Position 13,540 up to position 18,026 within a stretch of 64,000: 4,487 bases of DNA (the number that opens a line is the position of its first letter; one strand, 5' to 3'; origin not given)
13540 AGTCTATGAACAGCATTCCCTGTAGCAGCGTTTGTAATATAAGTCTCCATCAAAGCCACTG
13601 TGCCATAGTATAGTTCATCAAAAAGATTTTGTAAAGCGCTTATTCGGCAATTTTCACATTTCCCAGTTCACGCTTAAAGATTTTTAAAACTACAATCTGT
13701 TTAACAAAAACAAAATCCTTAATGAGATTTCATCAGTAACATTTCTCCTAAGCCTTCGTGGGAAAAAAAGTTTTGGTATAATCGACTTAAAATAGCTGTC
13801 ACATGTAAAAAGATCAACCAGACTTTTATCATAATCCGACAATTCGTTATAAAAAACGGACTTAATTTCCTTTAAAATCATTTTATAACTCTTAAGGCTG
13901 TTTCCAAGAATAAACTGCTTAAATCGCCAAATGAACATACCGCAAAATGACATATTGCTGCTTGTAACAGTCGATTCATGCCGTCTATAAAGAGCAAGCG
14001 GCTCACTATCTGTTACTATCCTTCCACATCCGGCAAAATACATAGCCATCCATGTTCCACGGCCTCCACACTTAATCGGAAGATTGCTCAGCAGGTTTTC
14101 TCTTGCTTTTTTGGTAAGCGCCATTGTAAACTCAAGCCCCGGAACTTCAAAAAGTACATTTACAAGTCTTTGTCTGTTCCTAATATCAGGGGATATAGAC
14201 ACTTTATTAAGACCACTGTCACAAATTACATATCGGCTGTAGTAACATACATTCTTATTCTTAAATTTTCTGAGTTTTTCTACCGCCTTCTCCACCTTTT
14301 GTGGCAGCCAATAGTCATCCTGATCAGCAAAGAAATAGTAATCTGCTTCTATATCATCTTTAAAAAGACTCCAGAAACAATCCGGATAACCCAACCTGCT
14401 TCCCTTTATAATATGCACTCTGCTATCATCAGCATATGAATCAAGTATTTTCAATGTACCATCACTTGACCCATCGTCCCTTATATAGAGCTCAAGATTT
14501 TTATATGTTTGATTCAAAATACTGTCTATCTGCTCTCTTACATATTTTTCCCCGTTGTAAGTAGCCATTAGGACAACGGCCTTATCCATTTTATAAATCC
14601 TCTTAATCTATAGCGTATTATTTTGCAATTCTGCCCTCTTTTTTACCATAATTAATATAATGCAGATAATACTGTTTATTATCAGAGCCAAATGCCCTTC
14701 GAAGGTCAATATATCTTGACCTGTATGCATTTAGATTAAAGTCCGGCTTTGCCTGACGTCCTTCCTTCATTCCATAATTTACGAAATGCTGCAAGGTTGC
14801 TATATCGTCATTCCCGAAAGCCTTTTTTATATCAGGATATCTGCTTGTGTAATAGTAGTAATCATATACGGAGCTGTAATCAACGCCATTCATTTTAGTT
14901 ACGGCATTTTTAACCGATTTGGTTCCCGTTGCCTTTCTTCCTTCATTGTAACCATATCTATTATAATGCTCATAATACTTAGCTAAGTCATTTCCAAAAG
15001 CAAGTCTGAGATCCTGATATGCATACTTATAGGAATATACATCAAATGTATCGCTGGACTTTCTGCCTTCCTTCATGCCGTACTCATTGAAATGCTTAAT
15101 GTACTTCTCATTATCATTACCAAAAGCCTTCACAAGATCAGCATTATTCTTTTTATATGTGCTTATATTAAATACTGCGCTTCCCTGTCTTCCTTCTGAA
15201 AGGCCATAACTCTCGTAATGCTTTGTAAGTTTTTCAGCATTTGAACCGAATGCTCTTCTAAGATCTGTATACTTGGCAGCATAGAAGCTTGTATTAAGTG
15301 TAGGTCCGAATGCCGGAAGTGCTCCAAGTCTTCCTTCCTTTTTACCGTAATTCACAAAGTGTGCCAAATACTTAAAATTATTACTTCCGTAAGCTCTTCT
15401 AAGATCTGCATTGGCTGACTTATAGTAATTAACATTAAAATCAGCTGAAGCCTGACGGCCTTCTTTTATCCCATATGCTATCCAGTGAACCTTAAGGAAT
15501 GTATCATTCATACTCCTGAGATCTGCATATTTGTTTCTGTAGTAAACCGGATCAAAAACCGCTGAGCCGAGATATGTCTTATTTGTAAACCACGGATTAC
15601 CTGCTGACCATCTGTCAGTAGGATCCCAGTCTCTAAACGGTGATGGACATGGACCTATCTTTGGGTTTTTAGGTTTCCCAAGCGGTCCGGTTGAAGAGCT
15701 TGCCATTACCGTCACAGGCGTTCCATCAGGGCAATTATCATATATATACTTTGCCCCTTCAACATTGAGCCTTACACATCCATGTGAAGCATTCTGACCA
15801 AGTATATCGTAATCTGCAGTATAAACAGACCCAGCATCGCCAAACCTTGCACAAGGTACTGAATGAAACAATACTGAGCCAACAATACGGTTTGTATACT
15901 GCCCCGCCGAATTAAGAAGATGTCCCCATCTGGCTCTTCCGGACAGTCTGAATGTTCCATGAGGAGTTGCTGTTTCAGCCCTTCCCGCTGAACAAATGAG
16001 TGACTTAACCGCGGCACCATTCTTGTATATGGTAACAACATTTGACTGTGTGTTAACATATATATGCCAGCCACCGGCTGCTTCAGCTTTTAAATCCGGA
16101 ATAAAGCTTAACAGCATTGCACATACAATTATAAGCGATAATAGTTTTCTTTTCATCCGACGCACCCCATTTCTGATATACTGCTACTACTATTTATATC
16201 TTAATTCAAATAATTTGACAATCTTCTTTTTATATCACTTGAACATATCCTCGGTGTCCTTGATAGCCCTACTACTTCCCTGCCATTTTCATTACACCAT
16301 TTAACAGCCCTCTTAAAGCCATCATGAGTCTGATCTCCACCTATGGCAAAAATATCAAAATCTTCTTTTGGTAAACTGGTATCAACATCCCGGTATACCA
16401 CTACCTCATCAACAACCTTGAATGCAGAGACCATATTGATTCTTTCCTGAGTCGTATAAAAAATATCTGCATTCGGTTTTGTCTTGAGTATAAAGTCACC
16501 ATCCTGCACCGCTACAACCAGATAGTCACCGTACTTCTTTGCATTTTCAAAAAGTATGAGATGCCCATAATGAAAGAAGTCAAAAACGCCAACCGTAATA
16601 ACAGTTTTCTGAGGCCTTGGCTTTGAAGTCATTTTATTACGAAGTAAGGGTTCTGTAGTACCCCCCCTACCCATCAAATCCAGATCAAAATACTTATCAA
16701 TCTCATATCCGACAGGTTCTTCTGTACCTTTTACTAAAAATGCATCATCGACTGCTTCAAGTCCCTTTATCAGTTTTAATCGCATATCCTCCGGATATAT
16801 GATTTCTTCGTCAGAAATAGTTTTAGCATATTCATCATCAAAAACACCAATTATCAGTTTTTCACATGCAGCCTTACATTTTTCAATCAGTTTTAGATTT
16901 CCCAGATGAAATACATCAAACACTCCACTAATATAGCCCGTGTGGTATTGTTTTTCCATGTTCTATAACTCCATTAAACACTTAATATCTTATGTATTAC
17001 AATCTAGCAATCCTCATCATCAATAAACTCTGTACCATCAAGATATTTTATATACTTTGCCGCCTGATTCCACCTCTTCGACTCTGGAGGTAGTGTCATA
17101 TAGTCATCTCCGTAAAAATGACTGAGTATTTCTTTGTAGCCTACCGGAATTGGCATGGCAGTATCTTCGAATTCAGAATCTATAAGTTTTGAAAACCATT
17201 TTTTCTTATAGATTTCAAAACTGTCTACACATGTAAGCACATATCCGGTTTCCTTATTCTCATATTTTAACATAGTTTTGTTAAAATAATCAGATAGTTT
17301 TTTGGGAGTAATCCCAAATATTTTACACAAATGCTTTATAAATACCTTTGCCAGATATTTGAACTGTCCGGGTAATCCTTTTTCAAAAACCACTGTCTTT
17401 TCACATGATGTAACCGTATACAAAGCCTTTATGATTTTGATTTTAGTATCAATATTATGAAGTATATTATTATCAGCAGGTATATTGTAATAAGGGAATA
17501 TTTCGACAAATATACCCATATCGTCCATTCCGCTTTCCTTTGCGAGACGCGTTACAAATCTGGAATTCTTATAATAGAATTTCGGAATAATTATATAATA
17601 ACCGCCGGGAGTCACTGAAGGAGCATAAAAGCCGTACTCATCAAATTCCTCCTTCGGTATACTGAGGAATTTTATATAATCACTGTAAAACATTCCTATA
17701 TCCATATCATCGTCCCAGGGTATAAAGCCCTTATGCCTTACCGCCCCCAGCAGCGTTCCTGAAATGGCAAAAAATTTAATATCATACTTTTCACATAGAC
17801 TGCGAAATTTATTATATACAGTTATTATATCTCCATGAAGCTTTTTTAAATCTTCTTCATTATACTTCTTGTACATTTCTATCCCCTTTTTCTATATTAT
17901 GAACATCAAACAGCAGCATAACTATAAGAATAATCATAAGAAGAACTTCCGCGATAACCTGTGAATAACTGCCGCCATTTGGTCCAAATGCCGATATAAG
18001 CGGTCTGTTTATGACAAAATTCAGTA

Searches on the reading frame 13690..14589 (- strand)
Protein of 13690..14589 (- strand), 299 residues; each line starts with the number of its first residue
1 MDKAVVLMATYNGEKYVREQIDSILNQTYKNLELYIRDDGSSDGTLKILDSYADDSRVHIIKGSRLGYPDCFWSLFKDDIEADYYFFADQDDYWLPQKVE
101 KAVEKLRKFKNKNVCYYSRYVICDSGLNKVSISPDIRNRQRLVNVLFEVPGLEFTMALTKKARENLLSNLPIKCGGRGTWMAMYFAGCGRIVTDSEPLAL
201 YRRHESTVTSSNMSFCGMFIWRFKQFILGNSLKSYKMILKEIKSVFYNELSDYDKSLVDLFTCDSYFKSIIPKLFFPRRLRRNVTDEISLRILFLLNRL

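Call 56: search_protein_families(library=pfam, proteins=[window:13690-14589:-], max_evalue=0.0001)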
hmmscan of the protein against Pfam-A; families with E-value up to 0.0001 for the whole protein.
window:13690-14589:- (299 aa): 2 families
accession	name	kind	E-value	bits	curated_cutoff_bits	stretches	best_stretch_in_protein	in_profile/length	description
PF00535.33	Glycos_transf_2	-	2.2e-22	80.2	23.3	1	6-161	2-161/168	Glycosyl transferase family 2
PF10111.15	Glyco_tranf_2_2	-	2.1e-05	24.6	27.3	1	8-116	6-121/276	Glycosyltransferase like family 2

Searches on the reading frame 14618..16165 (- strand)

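Call 56: search_protein_families(library=pfam, proteins=[window:14618-16165:-], max_evalue=0.0001)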
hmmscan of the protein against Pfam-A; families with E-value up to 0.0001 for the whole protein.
window:14618-16165:- (515 aa): 1 family
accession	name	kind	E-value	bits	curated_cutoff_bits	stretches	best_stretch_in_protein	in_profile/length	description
PF03734.19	YkuD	-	1.4e-16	61.9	23.4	1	34-153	3-146/146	L,D-transpeptidase catalytic domain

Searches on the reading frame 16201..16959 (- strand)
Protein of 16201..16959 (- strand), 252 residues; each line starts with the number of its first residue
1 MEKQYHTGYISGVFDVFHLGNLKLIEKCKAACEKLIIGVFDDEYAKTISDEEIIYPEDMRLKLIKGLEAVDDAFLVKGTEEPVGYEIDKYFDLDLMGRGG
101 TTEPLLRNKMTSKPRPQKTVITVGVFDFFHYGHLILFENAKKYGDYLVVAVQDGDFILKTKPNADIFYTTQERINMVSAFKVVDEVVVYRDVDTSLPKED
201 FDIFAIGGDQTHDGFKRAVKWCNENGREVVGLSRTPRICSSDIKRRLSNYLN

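Call 56: search_protein_families(library=pfam, proteins=[window:16201-16959:-], max_evalue=0.0001)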
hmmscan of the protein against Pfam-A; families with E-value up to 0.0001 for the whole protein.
window:16201-16959:- (252 aa): 2 families
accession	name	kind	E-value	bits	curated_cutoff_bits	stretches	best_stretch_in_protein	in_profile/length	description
PF01467.32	CTP_transf_like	-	3.2e-28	99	21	2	121-246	1-133/133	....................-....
PF06574.18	FAD_syn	-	1.4e-07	31.9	27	0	114-145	3-34/158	FAD synthetase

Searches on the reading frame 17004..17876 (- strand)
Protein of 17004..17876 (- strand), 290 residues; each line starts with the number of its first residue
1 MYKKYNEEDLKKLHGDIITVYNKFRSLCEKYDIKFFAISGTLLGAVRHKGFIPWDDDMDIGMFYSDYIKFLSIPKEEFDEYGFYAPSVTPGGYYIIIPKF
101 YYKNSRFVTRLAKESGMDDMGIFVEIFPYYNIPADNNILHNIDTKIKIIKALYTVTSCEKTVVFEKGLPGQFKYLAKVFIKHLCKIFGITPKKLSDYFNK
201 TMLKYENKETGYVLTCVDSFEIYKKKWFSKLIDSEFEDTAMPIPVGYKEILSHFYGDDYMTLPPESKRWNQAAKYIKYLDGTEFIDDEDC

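Call 7: search_protein_families(library=pfam, proteins=[window:17004-17876:-], max_evalue=0.001)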
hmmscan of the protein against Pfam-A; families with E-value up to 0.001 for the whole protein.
window:17004-17876:- (290 aa): 1 family
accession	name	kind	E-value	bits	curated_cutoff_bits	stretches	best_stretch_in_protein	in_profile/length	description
PF04991.19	LicD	-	1.4e-36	127.1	22.6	1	28-256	1-227/227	LicD family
